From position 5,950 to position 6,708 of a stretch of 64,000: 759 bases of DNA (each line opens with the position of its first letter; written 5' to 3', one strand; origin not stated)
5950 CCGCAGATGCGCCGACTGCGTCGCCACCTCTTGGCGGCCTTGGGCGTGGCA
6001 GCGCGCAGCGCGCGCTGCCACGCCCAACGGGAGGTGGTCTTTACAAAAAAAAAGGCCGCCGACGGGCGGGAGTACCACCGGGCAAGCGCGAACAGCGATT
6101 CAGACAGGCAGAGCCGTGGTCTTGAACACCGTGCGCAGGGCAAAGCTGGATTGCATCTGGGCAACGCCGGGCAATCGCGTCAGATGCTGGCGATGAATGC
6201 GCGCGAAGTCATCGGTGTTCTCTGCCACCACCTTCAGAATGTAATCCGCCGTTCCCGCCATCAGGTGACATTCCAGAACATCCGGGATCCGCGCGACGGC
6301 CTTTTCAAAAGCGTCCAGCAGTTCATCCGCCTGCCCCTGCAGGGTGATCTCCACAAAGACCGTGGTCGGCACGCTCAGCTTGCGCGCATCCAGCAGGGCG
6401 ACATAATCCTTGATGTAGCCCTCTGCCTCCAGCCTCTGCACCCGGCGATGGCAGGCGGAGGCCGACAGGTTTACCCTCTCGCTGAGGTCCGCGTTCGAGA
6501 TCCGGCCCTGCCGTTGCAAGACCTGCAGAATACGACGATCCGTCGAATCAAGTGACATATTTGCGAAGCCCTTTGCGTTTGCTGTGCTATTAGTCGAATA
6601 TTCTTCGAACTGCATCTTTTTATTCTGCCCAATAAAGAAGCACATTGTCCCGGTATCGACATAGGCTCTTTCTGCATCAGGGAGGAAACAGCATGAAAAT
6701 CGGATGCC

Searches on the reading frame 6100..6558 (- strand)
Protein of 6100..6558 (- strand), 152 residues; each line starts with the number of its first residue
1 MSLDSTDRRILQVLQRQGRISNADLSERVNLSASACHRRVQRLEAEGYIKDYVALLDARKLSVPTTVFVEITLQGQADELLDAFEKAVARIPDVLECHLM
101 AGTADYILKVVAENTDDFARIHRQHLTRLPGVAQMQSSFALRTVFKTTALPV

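Call 77: search_protein_families(library=ncbifam, proteins=[window:6100-6558:-], max_evalue=0.00001)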
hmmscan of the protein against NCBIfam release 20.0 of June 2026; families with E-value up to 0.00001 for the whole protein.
window:6100-6558:- (152 aa): 7 families
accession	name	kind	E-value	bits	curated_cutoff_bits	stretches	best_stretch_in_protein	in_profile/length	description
NF008370.0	PRK11169.1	equivalog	4e-38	130.7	233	1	2-149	11-158/164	leucine-responsive transcriptional regulator Lrp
NF053758.1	ChrTpTrnRegChrS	equivalog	2.3e-15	56.7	250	1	2-141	11-147/158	chromate efflux transcriptional regulator ChrS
NF041395.1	TranRegLrpA1_Halo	equivalog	2.6e-14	53.4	250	1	1-139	1-136/142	HTH-type transcriptional regulator LrpA1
NF008384.0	PRK11179.1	equivalog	3.3e-13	49.7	227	1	2-137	6-136/153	transcriptional regulator AsnC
NF040947.1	trans_reg_LysM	equivalog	6.7e-12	45.3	180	1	3-143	1-135/136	HTH-type transcriptional regulator LysM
NF040820.1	trans_reg_LrpA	equivalog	1.5e-10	41.1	250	1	3-138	2-134/141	HTH-type transcriptional regulator LrpA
NF041396.1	TranRegLrp_Halo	equivalog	1.7e-08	34.5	190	1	1-143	1-139/149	HTH-type transcriptional regulator Lrp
